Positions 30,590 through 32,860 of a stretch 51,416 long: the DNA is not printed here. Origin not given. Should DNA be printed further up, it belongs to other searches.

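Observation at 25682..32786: Five-gene operon joining a compact glycyl-radical enzyme and its activase to a HAD hydrolase, a GH36 and a GH51 glycosidase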

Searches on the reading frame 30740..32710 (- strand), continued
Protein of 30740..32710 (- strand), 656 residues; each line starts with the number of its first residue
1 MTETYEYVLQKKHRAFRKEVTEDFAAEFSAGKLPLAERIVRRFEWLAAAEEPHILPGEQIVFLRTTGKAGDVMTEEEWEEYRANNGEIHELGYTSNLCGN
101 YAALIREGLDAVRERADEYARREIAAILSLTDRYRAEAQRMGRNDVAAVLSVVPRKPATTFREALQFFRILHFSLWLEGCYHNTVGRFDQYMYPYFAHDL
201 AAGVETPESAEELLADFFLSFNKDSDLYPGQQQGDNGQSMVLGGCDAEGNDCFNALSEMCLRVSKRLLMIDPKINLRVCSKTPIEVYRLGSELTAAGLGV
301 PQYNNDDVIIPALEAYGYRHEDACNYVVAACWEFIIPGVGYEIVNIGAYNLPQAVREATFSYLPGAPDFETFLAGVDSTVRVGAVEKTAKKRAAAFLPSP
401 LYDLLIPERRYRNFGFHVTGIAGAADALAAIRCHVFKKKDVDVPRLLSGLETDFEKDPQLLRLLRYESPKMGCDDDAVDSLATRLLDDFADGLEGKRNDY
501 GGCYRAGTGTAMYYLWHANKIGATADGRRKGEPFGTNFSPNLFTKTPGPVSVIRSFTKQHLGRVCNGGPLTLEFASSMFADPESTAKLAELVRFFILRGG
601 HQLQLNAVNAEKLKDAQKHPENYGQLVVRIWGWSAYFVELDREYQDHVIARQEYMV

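Call 63: search_protein_families(library=ncbifam, proteins=[L086:172-1566:+, L086:1637-2665:+, L086:2659-3483:+, L086:3483-4409:+, L086:4384-5169:+, L086:5200-5886:+, L086:5920-7386:+, L086:7386-8759:+, L082:11805-12683:+, L084:6851-8650:-], max_evalue=0.00001)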
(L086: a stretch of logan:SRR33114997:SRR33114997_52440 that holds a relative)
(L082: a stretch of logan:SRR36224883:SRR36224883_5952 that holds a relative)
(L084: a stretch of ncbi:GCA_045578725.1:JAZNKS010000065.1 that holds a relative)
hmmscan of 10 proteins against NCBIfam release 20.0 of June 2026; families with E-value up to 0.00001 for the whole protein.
L086:172-1566:+ (465 aa): 9 families
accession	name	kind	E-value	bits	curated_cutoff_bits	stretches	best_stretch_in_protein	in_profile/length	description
TIGR00387.1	glcD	equivalog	8.8e-57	192.8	567.9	1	49-462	1-413/413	glycolate oxidase subunit GlcD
NF008408.0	PRK11230.1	equivalog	1.7e-29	102.6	897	1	48-462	58-470/499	glycolate oxidase subunit GlcD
NF049975.1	2HglutDHaseYdiJ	equivalog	6.7e-24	83.7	1350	1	47-190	53-198/1018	D-2-hydroxyglutarate dehydrogenase YdiJ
NF008439.0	PRK11282.1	equivalog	4.8e-13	48.7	284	1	61-224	14-177/358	glycolate oxidase subunit GlcE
NF041227.1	BagG_FevA2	exception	2.7e-09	36.2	850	1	47-233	47-221/455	bagremycin/ferroverdin biosynthesis FAD-dependent oxygenase BagG/FevA2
TIGR01678.1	FAD_lactone_ox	subfamily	1.8e-08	33.7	396.8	1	47-218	16-179/438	sugar 1,4-lactone oxidase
NF041226.1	BagK_FevA1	equivalog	3.7e-08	32.2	800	1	48-232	43-216/453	bagremycin/ferroverdin biosynthesis FAD-dependent oxygenase BagK/FevA1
NF053785.1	DcplphribOxDprE1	equivalog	3e-07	30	500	1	46-218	16-181/449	decaprenylphosphoryl-beta-D-ribose oxidase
TIGR01679.1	bact_FAD_ox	subfamily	4.2e-07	29.2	292.25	1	40-221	6-176/419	FAD-linked oxidoreductase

L086:1637-2665:+ (343 aa): 2 families
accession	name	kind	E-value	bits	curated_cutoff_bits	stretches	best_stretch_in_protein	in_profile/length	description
NF045796.1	DsrK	equivalog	5.4e-10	38.5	400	1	39-269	113-356/453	sulfate reduction electron transfer complex DsrMKJOP subunit DsrK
NF004898.0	PRK06259.1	equivalog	3.6e-07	29.2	385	1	24-316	166-457/488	fumarate reductase (CoM/CoB) subunit TfrB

L086:2659-3483:+ (275 aa): 20 families
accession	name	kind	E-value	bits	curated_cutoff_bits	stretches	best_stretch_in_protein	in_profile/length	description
NF009497.0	PRK12857.1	equivalog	2.5e-73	246.8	423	1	1-273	2-282/284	class II fructose-1,6-bisphosphate aldolase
NF006626.0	PRK09195.1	subfamily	4.2e-71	239.4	384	1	2-273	3-282/284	tagatose-bisphosphate aldolase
NF009374.0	PRK12737.1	subfamily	7.5e-71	238.4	383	1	2-273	3-282/284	tagatose-bisphosphate aldolase subunit GatY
TIGR01859.1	fruc_bis_ald_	equivalog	7.6e-70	235.8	343.05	1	2-273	1-280/282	class II fructose-1,6-bisphosphate aldolase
TIGR00167.1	cbbA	subfamily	6.4e-69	232.5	215.6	1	1-273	2-288/290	ketose-bisphosphate aldolase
NF006042.0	PRK08185.1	subfamily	2.4e-68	230.6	405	1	1-271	1-280/287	hypothetical protein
NF005288.0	PRK06806.1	equivalog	7.7e-65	218.9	396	1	2-255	3-261/281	class II fructose-bisphosphate aldolase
TIGR01858.1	tag_bisphos_ald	equivalog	4.5e-64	216.3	443.55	1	5-273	4-280/282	tagatose bisphosphate family class II aldolase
NF005284.0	PRK06801.1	equivalog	1.3e-60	205.2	406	1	2-243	3-250/286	ketose 1,6-bisphosphate aldolase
NF005943.0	PRK07998.1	equivalog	5.4e-59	200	364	1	2-270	3-276/283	class II aldolase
NF009375.0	PRK12738.1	equivalog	2.7e-54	184.3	542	1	4-270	5-279/286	tagatose-bisphosphate aldolase subunit KbaY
NF006376.0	PRK08610.1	equivalog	8e-49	166.9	527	1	2-271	3-281/286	class II fructose-bisphosphate aldolase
NF005823.0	PRK07709.1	equivalog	6e-45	154.2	545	1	2-274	3-284/285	class II fructose-bisphosphate aldolase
NF004493.0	PRK05835.1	equivalog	4.9e-43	147.5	558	1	1-210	1-218/307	class II fructose-bisphosphate aldolase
NF005481.0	PRK07084.1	equivalog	9.1e-42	143.4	511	1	2-214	12-238/324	class II fructose-bisphosphate aldolase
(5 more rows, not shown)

L086:3483-4409:+ (309 aa): 18 families
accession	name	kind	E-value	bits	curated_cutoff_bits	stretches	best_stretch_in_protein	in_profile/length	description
TIGR02152.1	D_ribokin_bact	equivalog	3.3e-45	154.7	299.65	1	5-291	2-295/298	ribokinase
NF008353.0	PRK11142.1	equivalog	2.4e-33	115.9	341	1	3-297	4-304/307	ribokinase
TIGR04382.1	myo_inos_iolC_N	equivalog_domain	5.3e-30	104.8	300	1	38-296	34-309/309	5-dehydro-2-deoxygluconokinase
NF053626.1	RibKinHalex1628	equivalog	2.5e-25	89.6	330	1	1-284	1-280/293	ATP-dependent ribose-1-phosphate kinase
NF006957.1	PRK09434.1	equivalog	5.1e-21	75.5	450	1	33-259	22-263/302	fructokinase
NF041332.1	KDG_KDGal_kin_Halo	equivalog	6.3e-21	75.1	440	1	32-279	27-294/320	bifunctional 2-dehydro-3-deoxygluconokinase/2-dehydro-3-deoxygalactonokinase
NF041134.1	R1P_kin_Thcocales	equivalog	9.5e-21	74.5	500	1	3-291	2-277/291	ADP-dependent ribose-1-phosphate kinase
NF049991.1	TagKinase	equivalog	2.9e-20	72.3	420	1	42-297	45-316/321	tagatose kinase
NF007321.0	PRK09813.1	equivalog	1.1e-17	64.4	247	1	39-274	25-252/261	fructoselysine 6-kinase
NF040938.1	KDG_KDGal_kin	equivalog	6e-15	55.1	400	1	45-297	37-304/305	bifunctional 2-dehydro-3-deoxygluconokinase/2-dehydro-3-deoxygalactonokinase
TIGR02198.1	rfaE_dom_I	equivalog_domain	3.3e-12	46.2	345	1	41-283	50-303/315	D-glycero-beta-D-manno-heptose-7-phosphate kinase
TIGR03168.1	1-PFK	subfamily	1.3e-10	40.7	216.4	1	148-284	150-289/305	hexose kinase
NF041633.1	trifunc_aldol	exception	6.9e-10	38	700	1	29-278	264-553/580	KHG/KDPG aldolase/sugar kinase fusion protein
NF047869.1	myo_kin_aldol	exception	1.7e-09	36.6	600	0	164-297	194-332/586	bifunctional 5-dehydro-2-deoxygluconokinase/5-dehydro-2-deoxyphosphogluconate aldolase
TIGR03828.1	pfkB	equivalog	4.8e-09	35.7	292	1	150-283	152-288/305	1-phosphofructokinase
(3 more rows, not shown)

L086:4384-5169:+ (262 aa): 1 family
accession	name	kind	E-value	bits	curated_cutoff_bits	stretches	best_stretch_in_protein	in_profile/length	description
TIGR04378.1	myo_inos_iolB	equivalog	6.4e-73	245.3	205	1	17-260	3-246/247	5-deoxy-glucuronate isomerase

L086:5200-5886:+ (229 aa): 0 families

L086:5920-7386:+ (489 aa): 12 families
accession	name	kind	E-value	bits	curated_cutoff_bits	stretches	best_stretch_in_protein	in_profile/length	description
TIGR01312.1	XylB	equivalog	1.1e-113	380.3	380.25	1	5-479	1-480/481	xylulokinase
NF011601.0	PRK15027.1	equivalog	1.2e-67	228.4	912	1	5-485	3-482/484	xylulokinase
TIGR01314.1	gntK_FGGY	equivalog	1.5e-66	224.9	648.55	1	3-475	1-486/505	gluconokinase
NF008187.0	PRK10939.1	equivalog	1.4e-46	159.2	528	1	1-481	3-502/521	autoinducer-2 kinase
TIGR01311.1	glycerol_kin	equivalog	6.1e-42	143.6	590.35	2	2-253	1-256/496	glycerol kinase GlpK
NF000756.0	PRK00047.1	subfamily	1.6e-36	125.6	498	1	2-481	5-494/502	glycerol kinase GlpK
NF003154.0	PRK04123.1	equivalog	5.7e-35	121.1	428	2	1-263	3-301/554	ribulokinase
TIGR02628.1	fuculo_kin_coli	equivalog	7.9e-35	120.7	470.9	2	64-252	63-252/465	L-fuculokinase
TIGR01315.1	5C_CHO_kinase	subfamily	1e-30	107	408.7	2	4-258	2-275/541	FGGY family pentulose kinase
TIGR01234.1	L-ribulokinase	equivalog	4.8e-26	91.6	583.25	2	2-263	1-294/536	ribulokinase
TIGR02627.1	rhamnulo_kin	equivalog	6e-19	67.9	527.95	1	52-251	52-243/454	rhamnulokinase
NF007925.0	PRK10640.1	equivalog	1.1e-14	53.8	639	1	57-248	59-246/489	rhamnulokinase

L086:7386-8759:+ (458 aa): 8 families
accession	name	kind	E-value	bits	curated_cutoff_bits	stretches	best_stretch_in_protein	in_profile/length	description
NF040731.1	flavo_sub_EftB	exception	9.5e-35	120.2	445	1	13-197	32-230/260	electron transfer flavoprotein subunit beta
NF042970.1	AcrlCoAredClosAcrA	equivalog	7.9e-31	107.4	600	2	350-452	239-346/360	acryloyl-CoA reductase electron transfer subunit beta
NF042971.1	AcrlCoAredClosAcrB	equivalog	5.3e-26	91.2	475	1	14-193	34-232/266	acryloyl-CoA reductase electron transfer subunit gamma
NF002889.0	PRK03363.1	equivalog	3.5e-18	66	549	1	347-453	192-301/313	electron transfer flavoprotein subunit alpha/FixB family protein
NF051845.1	EtFlavAlphaProt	equivalog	8.2e-16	58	600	1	330-449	267-385/406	electron transfer flavoprotein subunit alpha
NF008884.0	PRK11916.1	equivalog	1e-15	57.9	528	1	348-449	192-296/312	electron transfer flavoprotein subunit alpha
NF038209.1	mft_etfA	equivalog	1.6e-15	57.2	240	1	349-450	180-289/303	mycofactocin-associated electron transfer flavoprotein alpha subunit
NF008998.0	PRK12342.1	equivalog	3.2e-08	33.2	338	1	14-150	33-177/254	electron transfer flavoprotein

L082:11805-12683:+ (293 aa): 23 families
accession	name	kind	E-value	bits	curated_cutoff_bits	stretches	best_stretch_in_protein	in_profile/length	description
TIGR02152.1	D_ribokin_bact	equivalog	6.3e-91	304.8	299.65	1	4-285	1-297/298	ribokinase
NF008353.0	PRK11142.1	equivalog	9.3e-79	265.1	341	1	1-291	2-306/307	ribokinase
NF041134.1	R1P_kin_Thcocales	equivalog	5.9e-31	108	500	1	4-289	3-283/291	ADP-dependent ribose-1-phosphate kinase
NF053626.1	RibKinHalex1628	equivalog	1.6e-30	106.6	330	1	1-289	1-292/293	ATP-dependent ribose-1-phosphate kinase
TIGR04382.1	myo_inos_iolC_N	equivalog_domain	2.9e-23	82.6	300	2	174-288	186-309/309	5-dehydro-2-deoxygluconokinase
TIGR02198.1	rfaE_dom_I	equivalog_domain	8.3e-21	74.4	345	1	39-276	48-304/315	D-glycero-beta-D-manno-heptose-7-phosphate kinase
NF040938.1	KDG_KDGal_kin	equivalog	2.6e-19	69.5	400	2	183-289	190-304/305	bifunctional 2-dehydro-3-deoxygluconokinase/2-dehydro-3-deoxygalactonokinase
NF007321.0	PRK09813.1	equivalog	3.4e-19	69.4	247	1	38-270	24-256/261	fructoselysine 6-kinase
NF006957.1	PRK09434.1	equivalog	5.5e-19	68.8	450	2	199-282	211-300/302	fructokinase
NF008454.0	PRK11316.1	equivalog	1.1e-17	63.8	521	1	38-276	50-302/475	bifunctional D-glycero-beta-D-manno-heptose-7-phosphate kinase/D-glycero-beta-D-manno-heptose 1-phosphate adenylyltransferase HldE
TIGR03168.1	1-PFK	subfamily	2.2e-17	62.9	216.4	1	185-287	197-298/305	hexose kinase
NF049991.1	TagKinase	equivalog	6.5e-17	61.3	420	1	48-291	51-318/321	tagatose kinase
TIGR03828.1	pfkB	equivalog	1.9e-16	60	292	1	184-287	196-298/305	1-phosphofructokinase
NF041164.1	NucKinThplmales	equivalog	4.1e-15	55.7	450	1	1-278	1-281/295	nucleoside kinase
NF047869.1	myo_kin_aldol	exception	1.3e-12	46.9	600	1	20-124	20-128/586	bifunctional 5-dehydro-2-deoxygluconokinase/5-dehydro-2-deoxyphosphogluconate aldolase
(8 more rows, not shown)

L084:6851-8650:- (600 aa): 2 families
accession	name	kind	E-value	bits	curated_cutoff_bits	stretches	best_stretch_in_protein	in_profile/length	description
NF008220.0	PRK10991.1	equivalog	1.8e-299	994.3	775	1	9-600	5-590/591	L-fucose isomerase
TIGR01089.1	fucI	equivalog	1.9e-281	934.7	850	1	9-600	2-587/587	L-fucose isomerase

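Call 74: search_protein_families(library=pfam, proteins=[L070:6730-7899:+, L070:8276-8842:+, L059:14973-16484:+, L059:6014-7003:+], max_evalue=0.0001)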
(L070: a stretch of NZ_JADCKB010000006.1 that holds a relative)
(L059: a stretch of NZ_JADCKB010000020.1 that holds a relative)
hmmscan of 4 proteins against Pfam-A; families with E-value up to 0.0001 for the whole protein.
L070:6730-7899:+ (389 aa): 3 families
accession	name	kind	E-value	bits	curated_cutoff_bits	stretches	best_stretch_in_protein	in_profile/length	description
PF00465.25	Fe-ADH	-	1.4e-42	145.5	31.3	1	9-178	1-168/168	Iron-containing alcohol dehydrogenase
PF25137.1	ADH_Fe_C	-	2.1e-30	106.3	27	1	189-388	1-193/194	Fe-containing alcohol dehydrogenase family, C-terminal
PF13685.12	Fe-ADH_2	-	2.9e-07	31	28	1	14-109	2-94/149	Iron-containing alcohol dehydrogenase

L070:8276-8842:+ (188 aa): 1 family
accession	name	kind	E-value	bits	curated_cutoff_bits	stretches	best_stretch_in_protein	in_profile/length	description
PF01613.24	Flavin_Reduct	-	5.4e-14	53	27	1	14-148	4-139/153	Flavin reductase like domain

L059:14973-16484:+ (503 aa): 0 families

L059:6014-7003:+ (329 aa): 2 families
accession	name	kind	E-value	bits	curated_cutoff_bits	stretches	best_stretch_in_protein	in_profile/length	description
PF08450.18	SGL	-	4.3e-15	56.4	26.3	2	77-271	50-218/246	SMP-30/Gluconolactonase/LRE-like region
PF01436.27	NHL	-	1.6e-08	34.6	20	0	69-86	3-20/28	NHL repeat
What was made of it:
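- An Fe-ADH lies upstream of the GRE in L070 (call 74).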

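Call 75: search_protein_representatives(protein=window:30740-32710:-)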
Query: 656 residues. Proteins with E-value up to 0.001 (for the whole library): 6257; up to 1e-10: 3330; up to 1e-30: 1431. The best 150 are listed.
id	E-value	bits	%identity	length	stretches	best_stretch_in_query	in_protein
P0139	4.7e-228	775.1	56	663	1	5-655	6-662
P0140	3.1e-189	646.9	50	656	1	4-655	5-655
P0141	1.3e-181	621.7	48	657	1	2-649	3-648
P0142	2.2e-180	617.6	47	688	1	5-655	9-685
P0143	1.3e-176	605.2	48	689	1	7-655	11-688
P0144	3.7e-168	577.2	48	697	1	9-653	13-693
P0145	1.2e-167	575.6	56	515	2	265-656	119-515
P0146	3.1e-166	570.9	47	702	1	8-652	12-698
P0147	4.2e-161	554.0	46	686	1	10-654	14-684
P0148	3.3e-160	551.0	46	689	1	12-652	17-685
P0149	7.1e-157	540.0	44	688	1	26-655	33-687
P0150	1.2e-156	539.3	46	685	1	33-653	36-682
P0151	3.4e-155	534.4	45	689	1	6-656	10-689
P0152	2.1e-154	531.8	53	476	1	192-653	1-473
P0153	3.1e-148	511.4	50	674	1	117-654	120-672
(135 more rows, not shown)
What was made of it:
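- Tried and rejected: Search of 50%-identity representatives (call 75).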
